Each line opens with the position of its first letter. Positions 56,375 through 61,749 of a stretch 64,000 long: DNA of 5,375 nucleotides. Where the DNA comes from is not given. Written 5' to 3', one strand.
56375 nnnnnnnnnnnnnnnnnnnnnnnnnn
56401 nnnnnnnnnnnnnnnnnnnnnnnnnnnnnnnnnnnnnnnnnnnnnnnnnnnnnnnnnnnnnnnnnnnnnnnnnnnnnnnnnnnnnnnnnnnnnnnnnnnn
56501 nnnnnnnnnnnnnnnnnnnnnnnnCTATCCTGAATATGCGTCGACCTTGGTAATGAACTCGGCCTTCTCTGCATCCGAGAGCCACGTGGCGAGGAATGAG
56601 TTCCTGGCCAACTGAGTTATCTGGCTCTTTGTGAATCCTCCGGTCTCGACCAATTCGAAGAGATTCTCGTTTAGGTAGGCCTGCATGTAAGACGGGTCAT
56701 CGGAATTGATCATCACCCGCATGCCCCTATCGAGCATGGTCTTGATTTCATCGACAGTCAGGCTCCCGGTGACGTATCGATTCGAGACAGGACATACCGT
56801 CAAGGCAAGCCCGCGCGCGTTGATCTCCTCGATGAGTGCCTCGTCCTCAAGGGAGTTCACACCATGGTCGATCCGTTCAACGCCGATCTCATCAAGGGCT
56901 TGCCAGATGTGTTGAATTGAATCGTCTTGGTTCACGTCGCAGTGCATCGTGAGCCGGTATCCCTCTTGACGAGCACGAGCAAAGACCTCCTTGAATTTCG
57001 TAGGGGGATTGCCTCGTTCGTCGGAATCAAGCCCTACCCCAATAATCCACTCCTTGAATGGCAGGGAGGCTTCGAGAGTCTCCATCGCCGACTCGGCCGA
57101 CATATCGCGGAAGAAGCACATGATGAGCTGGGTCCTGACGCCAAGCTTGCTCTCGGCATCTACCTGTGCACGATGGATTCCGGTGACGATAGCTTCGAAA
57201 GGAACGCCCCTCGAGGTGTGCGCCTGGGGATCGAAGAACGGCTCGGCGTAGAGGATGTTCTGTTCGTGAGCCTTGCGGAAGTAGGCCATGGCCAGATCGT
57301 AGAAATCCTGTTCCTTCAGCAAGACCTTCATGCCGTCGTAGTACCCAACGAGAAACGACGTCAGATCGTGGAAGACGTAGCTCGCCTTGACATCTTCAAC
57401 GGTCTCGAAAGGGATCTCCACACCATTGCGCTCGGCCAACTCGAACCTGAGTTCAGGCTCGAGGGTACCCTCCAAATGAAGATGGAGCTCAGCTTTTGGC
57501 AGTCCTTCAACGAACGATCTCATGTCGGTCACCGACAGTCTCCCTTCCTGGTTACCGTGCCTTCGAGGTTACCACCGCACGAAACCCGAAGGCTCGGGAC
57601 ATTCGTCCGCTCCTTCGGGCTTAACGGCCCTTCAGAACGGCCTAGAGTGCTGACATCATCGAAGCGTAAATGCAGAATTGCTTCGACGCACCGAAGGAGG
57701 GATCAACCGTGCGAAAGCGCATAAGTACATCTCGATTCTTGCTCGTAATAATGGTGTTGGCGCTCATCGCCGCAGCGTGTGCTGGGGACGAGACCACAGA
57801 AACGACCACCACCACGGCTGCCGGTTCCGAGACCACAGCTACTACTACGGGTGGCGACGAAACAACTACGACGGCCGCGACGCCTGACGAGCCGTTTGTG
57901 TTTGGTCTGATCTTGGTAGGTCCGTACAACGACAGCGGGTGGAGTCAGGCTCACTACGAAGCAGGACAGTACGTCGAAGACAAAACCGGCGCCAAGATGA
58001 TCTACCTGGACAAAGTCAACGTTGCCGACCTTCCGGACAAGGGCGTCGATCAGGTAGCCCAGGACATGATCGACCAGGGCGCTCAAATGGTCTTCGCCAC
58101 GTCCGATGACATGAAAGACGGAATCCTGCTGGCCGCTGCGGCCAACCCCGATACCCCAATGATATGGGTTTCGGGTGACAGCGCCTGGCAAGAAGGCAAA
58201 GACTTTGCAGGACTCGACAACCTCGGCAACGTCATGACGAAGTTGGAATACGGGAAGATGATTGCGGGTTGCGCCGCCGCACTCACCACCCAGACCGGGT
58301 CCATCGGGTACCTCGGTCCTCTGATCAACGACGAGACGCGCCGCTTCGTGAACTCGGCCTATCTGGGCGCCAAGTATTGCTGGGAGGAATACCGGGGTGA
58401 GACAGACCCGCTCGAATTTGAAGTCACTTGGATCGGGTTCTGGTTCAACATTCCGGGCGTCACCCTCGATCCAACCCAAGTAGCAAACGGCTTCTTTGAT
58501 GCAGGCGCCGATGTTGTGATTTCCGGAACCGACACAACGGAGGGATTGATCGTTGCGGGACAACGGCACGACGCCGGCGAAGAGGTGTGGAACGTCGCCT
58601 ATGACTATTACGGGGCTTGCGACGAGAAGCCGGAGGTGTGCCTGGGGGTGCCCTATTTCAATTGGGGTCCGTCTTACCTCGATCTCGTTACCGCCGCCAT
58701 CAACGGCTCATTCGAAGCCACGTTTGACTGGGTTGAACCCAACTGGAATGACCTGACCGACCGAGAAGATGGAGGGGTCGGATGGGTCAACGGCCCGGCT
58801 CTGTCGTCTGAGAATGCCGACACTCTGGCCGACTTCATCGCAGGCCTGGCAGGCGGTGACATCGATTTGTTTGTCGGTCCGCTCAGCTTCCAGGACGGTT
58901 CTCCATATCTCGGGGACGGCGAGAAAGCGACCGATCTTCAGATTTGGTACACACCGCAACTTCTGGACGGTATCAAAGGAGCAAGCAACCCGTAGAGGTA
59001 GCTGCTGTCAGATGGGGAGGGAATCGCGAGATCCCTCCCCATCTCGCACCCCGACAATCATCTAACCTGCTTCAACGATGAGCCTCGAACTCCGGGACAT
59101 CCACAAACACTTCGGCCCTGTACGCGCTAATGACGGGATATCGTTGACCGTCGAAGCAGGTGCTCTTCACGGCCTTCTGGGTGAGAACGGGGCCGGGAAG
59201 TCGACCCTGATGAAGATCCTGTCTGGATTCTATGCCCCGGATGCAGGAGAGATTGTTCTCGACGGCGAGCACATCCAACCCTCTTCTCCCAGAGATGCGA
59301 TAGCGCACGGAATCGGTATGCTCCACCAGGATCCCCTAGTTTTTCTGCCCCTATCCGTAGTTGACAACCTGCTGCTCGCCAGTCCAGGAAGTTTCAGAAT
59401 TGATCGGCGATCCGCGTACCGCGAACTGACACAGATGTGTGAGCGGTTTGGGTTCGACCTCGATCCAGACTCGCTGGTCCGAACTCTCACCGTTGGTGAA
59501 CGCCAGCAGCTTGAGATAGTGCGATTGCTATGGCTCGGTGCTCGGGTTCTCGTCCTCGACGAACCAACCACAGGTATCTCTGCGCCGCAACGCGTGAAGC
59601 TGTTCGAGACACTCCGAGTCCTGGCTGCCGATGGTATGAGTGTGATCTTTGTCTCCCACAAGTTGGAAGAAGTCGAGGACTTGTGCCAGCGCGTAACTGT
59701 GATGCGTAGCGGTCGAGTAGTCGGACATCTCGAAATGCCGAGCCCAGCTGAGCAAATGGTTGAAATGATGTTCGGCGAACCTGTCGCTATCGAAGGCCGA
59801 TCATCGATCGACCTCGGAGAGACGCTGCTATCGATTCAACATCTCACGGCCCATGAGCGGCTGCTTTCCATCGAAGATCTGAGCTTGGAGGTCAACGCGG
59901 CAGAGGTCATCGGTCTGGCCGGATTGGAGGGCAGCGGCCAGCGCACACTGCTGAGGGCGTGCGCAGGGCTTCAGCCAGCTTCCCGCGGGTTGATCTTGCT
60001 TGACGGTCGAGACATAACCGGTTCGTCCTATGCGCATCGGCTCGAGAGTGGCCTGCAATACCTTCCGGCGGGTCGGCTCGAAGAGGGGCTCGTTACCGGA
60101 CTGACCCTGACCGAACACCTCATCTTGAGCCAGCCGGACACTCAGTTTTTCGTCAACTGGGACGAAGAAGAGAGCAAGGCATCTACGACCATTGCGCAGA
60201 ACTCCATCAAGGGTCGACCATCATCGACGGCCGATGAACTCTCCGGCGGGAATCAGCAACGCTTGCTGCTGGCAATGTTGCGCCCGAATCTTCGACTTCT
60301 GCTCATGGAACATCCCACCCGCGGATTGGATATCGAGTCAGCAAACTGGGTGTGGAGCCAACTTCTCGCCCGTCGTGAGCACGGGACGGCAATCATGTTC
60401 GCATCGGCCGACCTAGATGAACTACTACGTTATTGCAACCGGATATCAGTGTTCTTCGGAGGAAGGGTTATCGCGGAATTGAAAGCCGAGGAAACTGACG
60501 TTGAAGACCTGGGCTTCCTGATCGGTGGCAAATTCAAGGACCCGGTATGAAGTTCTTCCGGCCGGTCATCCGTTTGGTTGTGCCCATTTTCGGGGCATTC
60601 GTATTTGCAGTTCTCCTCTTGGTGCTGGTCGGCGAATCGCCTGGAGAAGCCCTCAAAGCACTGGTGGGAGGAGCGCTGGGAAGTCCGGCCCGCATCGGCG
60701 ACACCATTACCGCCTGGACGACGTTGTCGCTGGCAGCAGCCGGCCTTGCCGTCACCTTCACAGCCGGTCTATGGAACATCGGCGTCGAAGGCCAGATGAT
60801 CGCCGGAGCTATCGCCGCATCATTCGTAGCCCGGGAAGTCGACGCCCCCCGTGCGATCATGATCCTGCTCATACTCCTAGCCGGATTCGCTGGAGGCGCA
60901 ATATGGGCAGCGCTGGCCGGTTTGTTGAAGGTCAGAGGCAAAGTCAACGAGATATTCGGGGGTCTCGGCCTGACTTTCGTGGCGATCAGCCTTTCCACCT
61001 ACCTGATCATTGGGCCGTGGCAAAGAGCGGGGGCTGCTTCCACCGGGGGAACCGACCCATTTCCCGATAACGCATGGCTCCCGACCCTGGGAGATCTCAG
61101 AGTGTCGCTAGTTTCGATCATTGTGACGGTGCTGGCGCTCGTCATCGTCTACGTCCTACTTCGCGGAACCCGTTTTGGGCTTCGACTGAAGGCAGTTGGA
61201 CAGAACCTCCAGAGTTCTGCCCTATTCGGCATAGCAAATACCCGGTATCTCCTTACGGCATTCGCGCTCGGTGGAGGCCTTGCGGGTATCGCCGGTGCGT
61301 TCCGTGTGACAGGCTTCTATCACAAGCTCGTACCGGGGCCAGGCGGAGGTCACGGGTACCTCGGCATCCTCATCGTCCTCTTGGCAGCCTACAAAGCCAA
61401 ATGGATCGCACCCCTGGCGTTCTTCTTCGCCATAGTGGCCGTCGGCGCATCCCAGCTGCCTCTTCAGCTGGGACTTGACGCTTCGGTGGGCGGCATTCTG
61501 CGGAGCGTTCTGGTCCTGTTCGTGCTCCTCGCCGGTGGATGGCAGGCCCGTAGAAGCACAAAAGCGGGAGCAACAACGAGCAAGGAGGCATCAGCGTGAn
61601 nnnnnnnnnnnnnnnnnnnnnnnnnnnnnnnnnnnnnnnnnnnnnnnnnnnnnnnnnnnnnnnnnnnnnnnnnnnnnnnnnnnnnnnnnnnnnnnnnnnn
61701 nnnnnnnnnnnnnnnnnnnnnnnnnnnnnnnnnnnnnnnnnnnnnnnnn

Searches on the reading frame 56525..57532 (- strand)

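Call 71: search_protein_families(library=pfam, proteins=[window:56525-57532:-], max_evalue=0.00001)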
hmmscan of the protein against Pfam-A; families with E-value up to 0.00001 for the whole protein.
window:56525-57532:- (335 aa): 2 families
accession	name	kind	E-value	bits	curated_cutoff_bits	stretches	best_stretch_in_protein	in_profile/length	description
PF00962.28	A_deaminase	-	2.6e-76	257.3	27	1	12-332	1-329/330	Adenosine deaminase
PF07969.17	Amidohydro_3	-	7.2e-06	26.2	29.7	1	176-279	260-375/472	Amidohydrolase family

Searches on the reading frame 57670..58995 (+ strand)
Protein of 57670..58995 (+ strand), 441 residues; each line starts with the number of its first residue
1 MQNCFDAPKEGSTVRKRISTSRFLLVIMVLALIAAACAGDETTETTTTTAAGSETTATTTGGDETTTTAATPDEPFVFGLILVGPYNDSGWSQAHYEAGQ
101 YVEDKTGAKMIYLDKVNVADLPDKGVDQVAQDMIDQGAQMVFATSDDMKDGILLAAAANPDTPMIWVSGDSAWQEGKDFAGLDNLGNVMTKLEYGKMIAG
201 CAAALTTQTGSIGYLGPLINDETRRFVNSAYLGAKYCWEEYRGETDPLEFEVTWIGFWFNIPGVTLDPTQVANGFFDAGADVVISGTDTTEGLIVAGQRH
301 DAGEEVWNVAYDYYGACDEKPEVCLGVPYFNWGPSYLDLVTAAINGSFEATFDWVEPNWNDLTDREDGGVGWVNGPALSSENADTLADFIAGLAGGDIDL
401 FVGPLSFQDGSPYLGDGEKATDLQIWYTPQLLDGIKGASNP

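Call 71: search_protein_families(library=pfam, proteins=[window:57670-58995:+], max_evalue=0.00001)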
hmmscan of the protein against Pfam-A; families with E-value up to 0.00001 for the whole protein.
window:57670-58995:+ (441 aa): 1 family
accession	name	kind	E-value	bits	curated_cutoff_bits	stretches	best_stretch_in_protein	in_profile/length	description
PF02608.20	Bmp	-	2.3e-11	43.7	24.1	1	79-237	5-152/301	ABC transporter substrate-binding protein PnrA-like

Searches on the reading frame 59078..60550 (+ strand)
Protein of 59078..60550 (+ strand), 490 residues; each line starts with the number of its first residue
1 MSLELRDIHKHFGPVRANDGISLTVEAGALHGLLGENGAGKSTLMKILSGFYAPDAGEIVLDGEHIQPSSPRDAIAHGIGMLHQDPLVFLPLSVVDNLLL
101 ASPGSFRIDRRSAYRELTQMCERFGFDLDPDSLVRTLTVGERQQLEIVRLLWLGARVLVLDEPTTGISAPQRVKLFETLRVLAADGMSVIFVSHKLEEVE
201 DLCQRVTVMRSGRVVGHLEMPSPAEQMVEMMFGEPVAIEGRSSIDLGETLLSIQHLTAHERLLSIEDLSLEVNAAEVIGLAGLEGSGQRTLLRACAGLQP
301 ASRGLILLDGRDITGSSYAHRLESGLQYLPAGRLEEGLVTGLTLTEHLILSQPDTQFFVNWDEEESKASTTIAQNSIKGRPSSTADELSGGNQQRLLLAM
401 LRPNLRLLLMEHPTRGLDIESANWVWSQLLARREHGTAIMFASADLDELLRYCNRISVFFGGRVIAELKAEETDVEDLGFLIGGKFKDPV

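Call 71: search_protein_families(library=pfam, proteins=[window:59078-60550:+], max_evalue=0.00001)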
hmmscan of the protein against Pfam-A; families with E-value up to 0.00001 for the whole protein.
window:59078-60550:+ (490 aa): 2 families
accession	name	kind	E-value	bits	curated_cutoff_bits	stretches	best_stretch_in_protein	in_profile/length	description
PF00005.33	ABC_tran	-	1.9e-46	158.5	25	2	20-165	3-137/137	ABC transporter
PF13304.12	AAA_21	-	1.8e-08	35.2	27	0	30-51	1-22/304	AAA domain, putative AbiEii toxin, Type IV TA system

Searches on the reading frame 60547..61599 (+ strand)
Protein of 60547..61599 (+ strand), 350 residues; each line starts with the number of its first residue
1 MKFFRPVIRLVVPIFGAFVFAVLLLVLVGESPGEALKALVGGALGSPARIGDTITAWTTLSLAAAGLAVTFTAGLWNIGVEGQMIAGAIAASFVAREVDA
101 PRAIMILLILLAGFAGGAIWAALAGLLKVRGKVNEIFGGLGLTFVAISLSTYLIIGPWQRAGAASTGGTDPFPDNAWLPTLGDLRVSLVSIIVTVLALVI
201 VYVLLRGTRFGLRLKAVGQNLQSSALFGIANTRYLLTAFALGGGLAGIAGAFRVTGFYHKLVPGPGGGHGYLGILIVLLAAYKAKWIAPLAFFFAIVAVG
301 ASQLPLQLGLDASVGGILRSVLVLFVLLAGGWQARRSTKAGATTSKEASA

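Call 71: search_protein_families(library=pfam, proteins=[window:60547-61599:+], max_evalue=0.00001)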
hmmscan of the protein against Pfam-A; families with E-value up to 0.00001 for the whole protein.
window:60547-61599:+ (350 aa): 1 family
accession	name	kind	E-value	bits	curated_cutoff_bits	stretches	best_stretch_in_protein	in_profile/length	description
PF02653.21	BPD_transp_2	-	1.2e-29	103.7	26.8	1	52-327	4-269/269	Branched-chain amino acid transport system / permease component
